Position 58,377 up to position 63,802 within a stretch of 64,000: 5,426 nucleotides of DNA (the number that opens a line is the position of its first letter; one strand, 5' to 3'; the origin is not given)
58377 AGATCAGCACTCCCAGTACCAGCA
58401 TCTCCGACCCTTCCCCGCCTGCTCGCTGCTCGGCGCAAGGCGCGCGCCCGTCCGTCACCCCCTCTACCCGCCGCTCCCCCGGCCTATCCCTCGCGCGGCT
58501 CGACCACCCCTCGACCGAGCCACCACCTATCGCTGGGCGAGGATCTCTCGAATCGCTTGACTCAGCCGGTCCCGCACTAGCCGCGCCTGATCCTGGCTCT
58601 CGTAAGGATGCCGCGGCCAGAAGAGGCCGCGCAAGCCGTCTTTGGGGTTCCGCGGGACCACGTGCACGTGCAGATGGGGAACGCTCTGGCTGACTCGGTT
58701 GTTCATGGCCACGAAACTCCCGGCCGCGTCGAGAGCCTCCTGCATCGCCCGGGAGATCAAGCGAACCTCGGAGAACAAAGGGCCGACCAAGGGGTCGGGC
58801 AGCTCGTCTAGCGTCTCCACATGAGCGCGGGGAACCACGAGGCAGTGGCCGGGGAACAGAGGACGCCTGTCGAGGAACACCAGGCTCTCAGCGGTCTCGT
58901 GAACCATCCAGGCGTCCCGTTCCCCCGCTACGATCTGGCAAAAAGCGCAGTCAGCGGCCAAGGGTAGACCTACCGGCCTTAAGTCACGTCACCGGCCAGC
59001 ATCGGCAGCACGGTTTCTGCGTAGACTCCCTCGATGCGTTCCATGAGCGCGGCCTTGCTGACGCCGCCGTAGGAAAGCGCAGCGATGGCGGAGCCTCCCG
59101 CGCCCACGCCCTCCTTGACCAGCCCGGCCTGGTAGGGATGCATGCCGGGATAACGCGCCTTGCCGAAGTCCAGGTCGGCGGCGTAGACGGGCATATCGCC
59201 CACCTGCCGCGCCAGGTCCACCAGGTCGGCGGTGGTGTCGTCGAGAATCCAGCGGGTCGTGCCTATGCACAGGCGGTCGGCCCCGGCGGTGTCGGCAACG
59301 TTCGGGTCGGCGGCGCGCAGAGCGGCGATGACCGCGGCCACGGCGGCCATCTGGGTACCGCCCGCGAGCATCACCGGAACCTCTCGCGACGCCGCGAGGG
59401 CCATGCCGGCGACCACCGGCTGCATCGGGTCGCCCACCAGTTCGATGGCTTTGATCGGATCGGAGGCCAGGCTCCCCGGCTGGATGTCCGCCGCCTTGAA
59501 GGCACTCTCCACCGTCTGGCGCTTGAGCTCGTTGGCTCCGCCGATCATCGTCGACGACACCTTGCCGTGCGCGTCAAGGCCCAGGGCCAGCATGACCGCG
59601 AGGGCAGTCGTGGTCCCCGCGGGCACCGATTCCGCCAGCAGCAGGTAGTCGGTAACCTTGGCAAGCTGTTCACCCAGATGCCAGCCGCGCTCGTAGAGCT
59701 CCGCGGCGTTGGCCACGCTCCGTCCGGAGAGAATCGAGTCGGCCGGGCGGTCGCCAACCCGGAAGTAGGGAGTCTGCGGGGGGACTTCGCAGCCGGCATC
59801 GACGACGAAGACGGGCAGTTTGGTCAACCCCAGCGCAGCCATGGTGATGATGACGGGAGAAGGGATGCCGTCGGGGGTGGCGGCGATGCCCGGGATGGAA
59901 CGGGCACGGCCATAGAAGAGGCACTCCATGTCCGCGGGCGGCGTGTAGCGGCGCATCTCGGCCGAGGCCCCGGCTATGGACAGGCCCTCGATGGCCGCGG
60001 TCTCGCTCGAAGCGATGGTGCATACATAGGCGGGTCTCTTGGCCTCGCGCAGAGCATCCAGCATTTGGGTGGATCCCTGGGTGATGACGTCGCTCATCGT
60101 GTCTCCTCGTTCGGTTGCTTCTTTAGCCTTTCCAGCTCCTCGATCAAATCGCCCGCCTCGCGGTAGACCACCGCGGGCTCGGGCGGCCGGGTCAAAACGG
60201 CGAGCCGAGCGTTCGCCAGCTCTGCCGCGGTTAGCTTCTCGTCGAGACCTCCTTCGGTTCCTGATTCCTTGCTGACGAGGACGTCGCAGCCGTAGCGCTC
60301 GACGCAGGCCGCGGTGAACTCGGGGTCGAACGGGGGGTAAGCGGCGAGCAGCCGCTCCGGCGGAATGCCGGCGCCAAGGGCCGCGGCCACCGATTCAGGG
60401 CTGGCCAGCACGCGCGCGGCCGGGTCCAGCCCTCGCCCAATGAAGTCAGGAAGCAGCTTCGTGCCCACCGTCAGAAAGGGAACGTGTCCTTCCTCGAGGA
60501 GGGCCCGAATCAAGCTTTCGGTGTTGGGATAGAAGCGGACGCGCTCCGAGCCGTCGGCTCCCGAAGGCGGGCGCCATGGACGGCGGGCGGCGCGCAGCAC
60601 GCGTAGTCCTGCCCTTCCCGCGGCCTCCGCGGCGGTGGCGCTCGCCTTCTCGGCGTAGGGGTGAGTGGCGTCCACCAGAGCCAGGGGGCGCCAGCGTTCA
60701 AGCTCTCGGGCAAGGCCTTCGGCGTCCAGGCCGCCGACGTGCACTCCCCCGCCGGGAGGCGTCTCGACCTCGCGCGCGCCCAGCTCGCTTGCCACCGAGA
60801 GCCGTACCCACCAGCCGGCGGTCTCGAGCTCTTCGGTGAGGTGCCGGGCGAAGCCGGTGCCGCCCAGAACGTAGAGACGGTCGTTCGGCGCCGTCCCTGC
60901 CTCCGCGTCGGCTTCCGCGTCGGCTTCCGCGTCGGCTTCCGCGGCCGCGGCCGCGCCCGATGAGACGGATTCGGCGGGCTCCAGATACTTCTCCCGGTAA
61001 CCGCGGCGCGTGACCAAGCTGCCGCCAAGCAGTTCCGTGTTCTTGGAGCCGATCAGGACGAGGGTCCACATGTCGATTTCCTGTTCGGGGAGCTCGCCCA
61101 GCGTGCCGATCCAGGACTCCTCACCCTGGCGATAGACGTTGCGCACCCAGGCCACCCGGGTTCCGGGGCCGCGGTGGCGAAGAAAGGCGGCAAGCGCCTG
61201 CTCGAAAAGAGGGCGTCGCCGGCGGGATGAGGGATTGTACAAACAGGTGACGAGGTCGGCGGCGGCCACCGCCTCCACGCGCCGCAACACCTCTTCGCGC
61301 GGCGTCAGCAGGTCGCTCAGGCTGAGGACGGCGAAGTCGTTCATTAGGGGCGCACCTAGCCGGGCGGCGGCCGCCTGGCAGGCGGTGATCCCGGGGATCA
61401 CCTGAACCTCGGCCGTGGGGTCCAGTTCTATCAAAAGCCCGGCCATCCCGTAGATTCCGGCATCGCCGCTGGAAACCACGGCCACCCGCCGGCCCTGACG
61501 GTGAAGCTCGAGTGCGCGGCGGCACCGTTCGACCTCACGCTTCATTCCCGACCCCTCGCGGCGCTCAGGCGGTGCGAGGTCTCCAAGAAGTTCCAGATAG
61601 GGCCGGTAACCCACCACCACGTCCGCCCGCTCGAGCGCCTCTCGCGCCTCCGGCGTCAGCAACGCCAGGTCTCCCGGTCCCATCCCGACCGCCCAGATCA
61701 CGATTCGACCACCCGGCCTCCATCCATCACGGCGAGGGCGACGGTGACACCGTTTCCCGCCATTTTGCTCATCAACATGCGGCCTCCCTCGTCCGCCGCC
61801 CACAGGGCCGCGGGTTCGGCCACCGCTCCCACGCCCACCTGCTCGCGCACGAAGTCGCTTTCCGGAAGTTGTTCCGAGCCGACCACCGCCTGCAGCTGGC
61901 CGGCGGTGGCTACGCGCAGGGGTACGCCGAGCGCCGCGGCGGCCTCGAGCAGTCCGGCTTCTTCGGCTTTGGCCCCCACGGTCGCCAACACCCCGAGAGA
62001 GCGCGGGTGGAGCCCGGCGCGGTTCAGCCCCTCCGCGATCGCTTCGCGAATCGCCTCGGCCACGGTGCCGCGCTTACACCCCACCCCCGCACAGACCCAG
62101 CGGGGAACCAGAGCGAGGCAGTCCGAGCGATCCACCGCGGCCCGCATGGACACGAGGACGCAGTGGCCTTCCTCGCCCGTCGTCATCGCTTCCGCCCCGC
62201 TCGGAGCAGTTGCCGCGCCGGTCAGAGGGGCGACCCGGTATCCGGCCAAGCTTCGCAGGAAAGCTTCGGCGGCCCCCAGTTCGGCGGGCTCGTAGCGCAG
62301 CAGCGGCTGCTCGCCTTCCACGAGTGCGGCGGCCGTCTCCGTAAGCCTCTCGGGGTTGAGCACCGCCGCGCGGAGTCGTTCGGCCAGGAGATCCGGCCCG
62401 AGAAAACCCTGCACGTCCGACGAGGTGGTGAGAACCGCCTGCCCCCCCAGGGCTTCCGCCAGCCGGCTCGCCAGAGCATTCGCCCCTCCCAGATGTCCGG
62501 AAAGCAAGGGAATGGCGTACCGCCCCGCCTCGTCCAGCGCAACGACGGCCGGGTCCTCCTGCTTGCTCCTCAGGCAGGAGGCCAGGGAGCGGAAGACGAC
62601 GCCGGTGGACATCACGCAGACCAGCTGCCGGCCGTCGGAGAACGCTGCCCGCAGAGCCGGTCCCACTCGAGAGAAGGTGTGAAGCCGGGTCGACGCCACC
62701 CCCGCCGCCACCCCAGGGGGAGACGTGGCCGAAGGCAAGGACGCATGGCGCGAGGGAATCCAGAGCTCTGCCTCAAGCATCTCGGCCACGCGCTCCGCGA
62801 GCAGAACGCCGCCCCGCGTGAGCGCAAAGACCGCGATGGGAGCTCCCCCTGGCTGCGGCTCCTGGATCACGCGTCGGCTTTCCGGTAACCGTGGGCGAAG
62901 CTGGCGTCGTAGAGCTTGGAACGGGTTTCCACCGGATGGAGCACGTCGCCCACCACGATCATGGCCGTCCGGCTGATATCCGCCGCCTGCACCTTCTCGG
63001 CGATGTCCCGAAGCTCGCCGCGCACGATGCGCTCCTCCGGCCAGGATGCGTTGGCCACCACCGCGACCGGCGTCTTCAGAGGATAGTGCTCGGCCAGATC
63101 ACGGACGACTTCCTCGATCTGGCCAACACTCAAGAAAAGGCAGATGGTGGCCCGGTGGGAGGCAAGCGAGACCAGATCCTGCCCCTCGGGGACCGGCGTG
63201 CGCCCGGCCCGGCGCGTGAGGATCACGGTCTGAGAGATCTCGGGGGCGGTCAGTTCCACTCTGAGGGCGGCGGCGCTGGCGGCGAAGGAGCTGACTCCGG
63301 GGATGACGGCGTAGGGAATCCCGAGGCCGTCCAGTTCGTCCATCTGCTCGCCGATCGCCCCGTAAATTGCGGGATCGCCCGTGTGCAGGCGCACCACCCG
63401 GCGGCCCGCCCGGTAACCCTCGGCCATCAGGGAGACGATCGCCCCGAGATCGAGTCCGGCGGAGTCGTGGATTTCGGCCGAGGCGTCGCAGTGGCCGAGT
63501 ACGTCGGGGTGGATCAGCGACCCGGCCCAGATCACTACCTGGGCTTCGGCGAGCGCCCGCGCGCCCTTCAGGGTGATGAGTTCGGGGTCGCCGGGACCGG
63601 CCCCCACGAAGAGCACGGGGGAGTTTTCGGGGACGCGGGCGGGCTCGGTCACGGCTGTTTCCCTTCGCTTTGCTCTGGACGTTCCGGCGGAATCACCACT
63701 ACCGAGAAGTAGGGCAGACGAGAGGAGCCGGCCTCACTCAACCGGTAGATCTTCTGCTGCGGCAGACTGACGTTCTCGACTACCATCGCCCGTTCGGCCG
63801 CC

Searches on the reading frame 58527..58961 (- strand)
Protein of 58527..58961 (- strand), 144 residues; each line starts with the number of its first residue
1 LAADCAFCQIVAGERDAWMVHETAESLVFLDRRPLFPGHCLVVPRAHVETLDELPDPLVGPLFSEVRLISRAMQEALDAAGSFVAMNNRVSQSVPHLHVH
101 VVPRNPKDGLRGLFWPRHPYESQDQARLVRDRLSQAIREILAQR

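Call 3: search_protein_families(library=pfam, proteins=[window:58527-58961:-], max_evalue=0.01)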
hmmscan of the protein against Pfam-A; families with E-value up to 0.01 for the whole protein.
window:58527-58961:- (144 aa): 3 families
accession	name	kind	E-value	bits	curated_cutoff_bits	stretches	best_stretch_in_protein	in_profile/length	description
PF01230.28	HIT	-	5.8e-21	75.4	21.5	1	13-105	2-96/98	HIT domain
PF11969.13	DcpS_C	-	1.2e-10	42.3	24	1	5-103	2-101/114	Scavenger mRNA decapping enzyme C-term binding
PF04677.20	CwfJ_C_1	-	8.8e-07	29.3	21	1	4-103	13-108/122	Protein similar to CwfJ C-terminus 1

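Call 4: search_protein_families(library=ncbifam, proteins=[window:58527-58961:-], max_evalue=0.01)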
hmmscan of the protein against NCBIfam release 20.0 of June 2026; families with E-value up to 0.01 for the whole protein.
window:58527-58961:- (144 aa): 3 families
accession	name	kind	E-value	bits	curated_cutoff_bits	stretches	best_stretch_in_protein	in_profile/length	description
NF045834.1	M_plasma_HinT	exception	4.5e-12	46.7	130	1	7-104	2-101/102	histidine triad protein HinT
NF052622.1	ATPAdlTfActino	equivalog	2e-05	24.2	290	1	26-107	61-145/176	ATP adenylyltransferase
NF007965.0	PRK10687.1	equivalog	0.00075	19.6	206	1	1-103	1-106/119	purine nucleoside phosphoramidase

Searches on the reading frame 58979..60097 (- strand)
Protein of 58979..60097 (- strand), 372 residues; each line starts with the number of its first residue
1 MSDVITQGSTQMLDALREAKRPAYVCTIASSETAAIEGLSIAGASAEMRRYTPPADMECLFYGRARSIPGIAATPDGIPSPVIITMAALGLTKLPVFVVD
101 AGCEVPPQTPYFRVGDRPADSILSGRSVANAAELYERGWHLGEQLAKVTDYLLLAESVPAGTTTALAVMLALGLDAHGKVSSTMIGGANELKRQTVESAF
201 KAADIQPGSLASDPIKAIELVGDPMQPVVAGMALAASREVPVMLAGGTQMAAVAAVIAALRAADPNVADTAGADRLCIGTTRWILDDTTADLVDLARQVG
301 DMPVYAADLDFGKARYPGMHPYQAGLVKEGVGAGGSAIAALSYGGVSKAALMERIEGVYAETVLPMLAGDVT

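Call 3: search_protein_families(library=pfam, proteins=[window:58979-60097:-], max_evalue=0.01)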
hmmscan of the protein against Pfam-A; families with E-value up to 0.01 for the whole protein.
window:58979-60097:- (372 aa): 0 families

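Call 4: search_protein_families(library=ncbifam, proteins=[window:58979-60097:-], max_evalue=0.01)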
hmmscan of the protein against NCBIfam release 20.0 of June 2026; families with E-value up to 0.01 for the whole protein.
window:58979-60097:- (372 aa): 8 families
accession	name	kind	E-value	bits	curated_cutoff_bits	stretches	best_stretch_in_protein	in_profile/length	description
TIGR00303.2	TIGR00303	equivalog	1.9e-112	375.8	240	1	20-356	7-334/334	nicotinate mononucleotide-dependent phosphoribosyltransferase CobT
NF003372.0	PRK04447.1-5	equivalog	7.2e-108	360.5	306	1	16-362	14-348/350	hypothetical protein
NF003368.0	PRK04447.1-1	equivalog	8.7e-91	304.6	423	1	23-361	5-331/337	hypothetical protein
NF003373.0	PRK04447.1-6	equivalog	4.5e-90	302.4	459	1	19-361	20-360/367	hypothetical protein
NF003374.0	PRK04447.1-7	equivalog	1e-77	261.5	522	1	4-360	3-342/349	hypothetical protein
NF003370.0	PRK04447.1-3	equivalog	5.4e-69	232.9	687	1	20-363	15-340/347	hypothetical protein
NF003371.0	PRK04447.1-4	equivalog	3.1e-66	223.9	434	1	25-361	7-328/337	hypothetical protein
NF003369.0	PRK04447.1-2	equivalog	6.8e-59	199.3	420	1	16-355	32-378/394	hypothetical protein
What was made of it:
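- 58979..60097 (-): Archaeal-type cobT (NaMN-dependent phosphoribosyltransferase). It makes the alpha-riboside phosphate that CobS attaches. TIGR00303 375.8 bits (cut-off 240) (call 4).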

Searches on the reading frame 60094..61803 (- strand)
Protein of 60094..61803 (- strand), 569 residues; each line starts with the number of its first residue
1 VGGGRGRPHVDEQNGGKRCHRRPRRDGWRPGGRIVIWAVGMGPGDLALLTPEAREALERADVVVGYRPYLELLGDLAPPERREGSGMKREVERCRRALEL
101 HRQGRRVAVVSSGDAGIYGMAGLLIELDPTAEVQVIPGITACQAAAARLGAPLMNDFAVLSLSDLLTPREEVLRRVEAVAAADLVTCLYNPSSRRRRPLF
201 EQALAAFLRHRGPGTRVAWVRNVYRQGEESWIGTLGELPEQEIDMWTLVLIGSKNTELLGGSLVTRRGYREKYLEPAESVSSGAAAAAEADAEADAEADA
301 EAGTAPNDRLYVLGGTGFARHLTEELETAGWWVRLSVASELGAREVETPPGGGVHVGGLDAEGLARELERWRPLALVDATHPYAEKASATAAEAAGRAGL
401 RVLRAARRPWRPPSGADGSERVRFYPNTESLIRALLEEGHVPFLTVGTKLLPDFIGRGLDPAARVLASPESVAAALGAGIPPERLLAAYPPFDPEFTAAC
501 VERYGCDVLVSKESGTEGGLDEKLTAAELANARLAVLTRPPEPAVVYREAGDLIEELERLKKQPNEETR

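Call 19: search_protein_families(library=ncbifam, proteins=[window:60094-61803:-], max_evalue=0.00001)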
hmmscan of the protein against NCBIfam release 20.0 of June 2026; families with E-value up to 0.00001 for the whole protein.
window:60094-61803:- (569 aa): 28 families (the best 25 are shown)
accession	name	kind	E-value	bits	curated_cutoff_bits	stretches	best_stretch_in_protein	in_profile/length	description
TIGR01466.1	cobJ_cbiH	equivalog_domain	3.7e-83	278.7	246.35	1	37-269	2-238/239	precorrin-3B C(17)-methyltransferase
NF012022.0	PRK15478.1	equivalog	1.8e-64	217.5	425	1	38-270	4-240/241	precorrin-3B C(17)-methyltransferase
NF004423.0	PRK05765.1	equivalog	5.3e-63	212.8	332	1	36-273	5-245/247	precorrin-3B C(17)-methyltransferase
NF004648.0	PRK05991.1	equivalog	7.9e-48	163.2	391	1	36-259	5-234/254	precorrin-3B C(17)-methyltransferase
TIGR00715.1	precor6x_red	equivalog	3.3e-34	118.7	129.85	1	309-543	2-235/256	precorrin-6A reductase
NF005970.0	PRK08057.1-4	equivalog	2.6e-31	108.6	245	1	310-541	2-233/256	cobalt-precorrin-6A reductase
NF005968.0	PRK08057.1-2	equivalog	8.7e-27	94.4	231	1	309-561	3-243/248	cobalt-precorrin-6A reductase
NF005967.0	PRK08057.1-1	equivalog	3.5e-24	85.5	358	1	309-558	5-248/263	cobalt-precorrin-6A reductase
TIGR02467.1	CbiE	equivalog_domain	4.6e-23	81.7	92.9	1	39-163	2-124/204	precorrin-6y C5,15-methyltransferase (decarboxylating) subunit CbiE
NF005969.0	PRK08057.1-3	equivalog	1.7e-16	60.4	302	1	308-559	3-239/243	cobalt-precorrin-6A reductase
NF007922.1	PRK10637.1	equivalog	2.6e-15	56.3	400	1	98-252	288-446/450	siroheme synthase CysG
NF004457.0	PRK05787.1-5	equivalog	5.6e-15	55.3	302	1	35-212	29-199/252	cobalt-precorrin-7 (C(5))-methyltransferase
NF004456.0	PRK05787.1-4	equivalog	6.2e-15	55.6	247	1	36-160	2-121/201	cobalt-precorrin-7 (C(5))-methyltransferase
TIGR01467.1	cobI_cbiL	equivalog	1.3e-14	54.1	163.25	1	94-167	80-155/230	precorrin-2 C(20)-methyltransferase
NF004459.0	PRK05787.2-2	equivalog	2.3e-14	53.5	298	1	35-152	3-121/210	cobalt-precorrin-7 (C(5))-methyltransferase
TIGR01465.1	cobM_cbiF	equivalog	3.1e-11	43.1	259.65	1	36-155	1-124/247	precorrin-4 C(11)-methyltransferase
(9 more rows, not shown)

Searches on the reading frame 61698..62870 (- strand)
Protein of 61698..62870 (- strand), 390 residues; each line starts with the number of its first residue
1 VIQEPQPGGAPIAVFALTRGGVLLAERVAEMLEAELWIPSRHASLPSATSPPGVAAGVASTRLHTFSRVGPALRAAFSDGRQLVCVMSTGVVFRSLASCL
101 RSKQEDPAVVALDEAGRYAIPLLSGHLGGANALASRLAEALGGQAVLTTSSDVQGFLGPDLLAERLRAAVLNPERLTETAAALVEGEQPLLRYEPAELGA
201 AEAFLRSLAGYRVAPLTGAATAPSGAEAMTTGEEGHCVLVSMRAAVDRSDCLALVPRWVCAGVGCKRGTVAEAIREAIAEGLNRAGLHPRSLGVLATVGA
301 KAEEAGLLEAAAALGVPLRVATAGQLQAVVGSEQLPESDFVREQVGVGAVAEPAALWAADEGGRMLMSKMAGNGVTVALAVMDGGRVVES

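Call 19: search_protein_families(library=ncbifam, proteins=[window:61698-62870:-], max_evalue=0.00001)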
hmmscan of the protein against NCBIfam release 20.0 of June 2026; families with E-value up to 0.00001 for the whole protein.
window:61698-62870:- (390 aa): 9 families
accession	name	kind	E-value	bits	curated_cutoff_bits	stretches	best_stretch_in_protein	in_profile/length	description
NF004466.0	PRK05788.1-4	equivalog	4.9e-62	210.1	326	1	12-380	3-331/335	cobalt-precorrin 5A hydrolase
NF005441.0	PRK07027.1-5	equivalog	3.3e-56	190.5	358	2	13-152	4-130/263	cobalamin biosynthesis protein CbiG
NF004463.0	PRK05788.1-1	equivalog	2.4e-50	171.6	546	2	12-172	9-154/351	cobalt-precorrin 5A hydrolase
NF004464.0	PRK05788.1-2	equivalog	1.9e-49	168.6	489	1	12-380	6-333/343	cobalt-precorrin 5A hydrolase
NF005440.0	PRK07027.1-4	equivalog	3.3e-42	144.6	395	2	71-153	44-126/257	cobalamin biosynthesis protein CbiG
NF004465.0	PRK05788.1-3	equivalog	6.8e-39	133.8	281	2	72-193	34-153/290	cobalt-precorrin 5A hydrolase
NF004467.0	PRK05788.1-5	equivalog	2e-36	125.7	376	2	83-188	56-160/326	cobalt-precorrin 5A hydrolase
NF005438.0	PRK07027.1-1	equivalog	1.2e-06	28.8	190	1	259-380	4-122/125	cobalamin biosynthesis protein CbiG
NF005439.0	PRK07027.1-3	equivalog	1.4e-06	28.5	261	0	259-321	4-67/150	cobalamin biosynthesis protein CbiG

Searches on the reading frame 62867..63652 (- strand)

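Call 19: search_protein_families(library=ncbifam, proteins=[window:62867-63652:-], max_evalue=0.00001)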
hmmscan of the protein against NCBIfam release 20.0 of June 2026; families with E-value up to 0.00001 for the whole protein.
window:62867-63652:- (261 aa): 24 families
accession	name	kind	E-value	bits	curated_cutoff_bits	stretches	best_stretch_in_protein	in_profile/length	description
TIGR01465.1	cobM_cbiF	equivalog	1.7e-98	328.9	259.65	1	13-257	1-247/247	precorrin-4 C(11)-methyltransferase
NF012017.0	PRK15473.1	equivalog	1.1e-92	310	408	1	11-259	8-257/257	cobalt-precorrin-4 methyltransferase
NF004790.0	PRK06136.1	subfamily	1.1e-49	169.3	198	1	11-242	4-241/250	uroporphyrinogen-III C-methyltransferase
NF007922.1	PRK10637.1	equivalog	7.9e-47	160.2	400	1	10-238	216-449/450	siroheme synthase CysG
TIGR01469.1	cobA_cysG_Cterm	equivalog_domain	1.1e-46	159.5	185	1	13-238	3-234/238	uroporphyrinogen-III C-methyltransferase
NF005524.0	PRK07168.1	equivalog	1.8e-26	92.7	603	1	11-238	3-235/474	uroporphyrin-III C-methyltransferase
TIGR01467.1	cobI_cbiL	equivalog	3.2e-19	69.3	163.25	2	74-217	81-216/230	precorrin-2 C(20)-methyltransferase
TIGR02467.1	CbiE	equivalog_domain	3.8e-16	59.1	92.9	1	15-221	1-195/204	precorrin-6y C5,15-methyltransferase (decarboxylating) subunit CbiE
NF004647.0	PRK05990.1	equivalog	1.5e-12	47.5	271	1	14-42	9-37/245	precorrin-2 C(20)-methyltransferase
TIGR01466.1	cobJ_cbiH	equivalog_domain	2e-12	47.2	246.35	1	15-237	3-223/239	precorrin-3B C(17)-methyltransferase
NF004062.0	PRK05576.1-5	equivalog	2.6e-12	46.6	194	0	15-41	5-31/219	cobalt-factor II C(20)-methyltransferase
NF004461.0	PRK05787.2-4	equivalog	6.9e-12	45.4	187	1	16-221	4-179/191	cobalt-precorrin-7 (C(5))-methyltransferase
NF004614.0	PRK05948.1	equivalog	1.5e-10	40.9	251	0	16-42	11-37/242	precorrin-2 C(20)-methyltransferase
NF004063.0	PRK05576.1-6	equivalog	2.8e-10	39.9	235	0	15-54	5-44/235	cobalt-factor II C(20)-methyltransferase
NF004423.0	PRK05765.1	equivalog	3.3e-10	39.9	332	1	14-236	6-225/247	precorrin-3B C(17)-methyltransferase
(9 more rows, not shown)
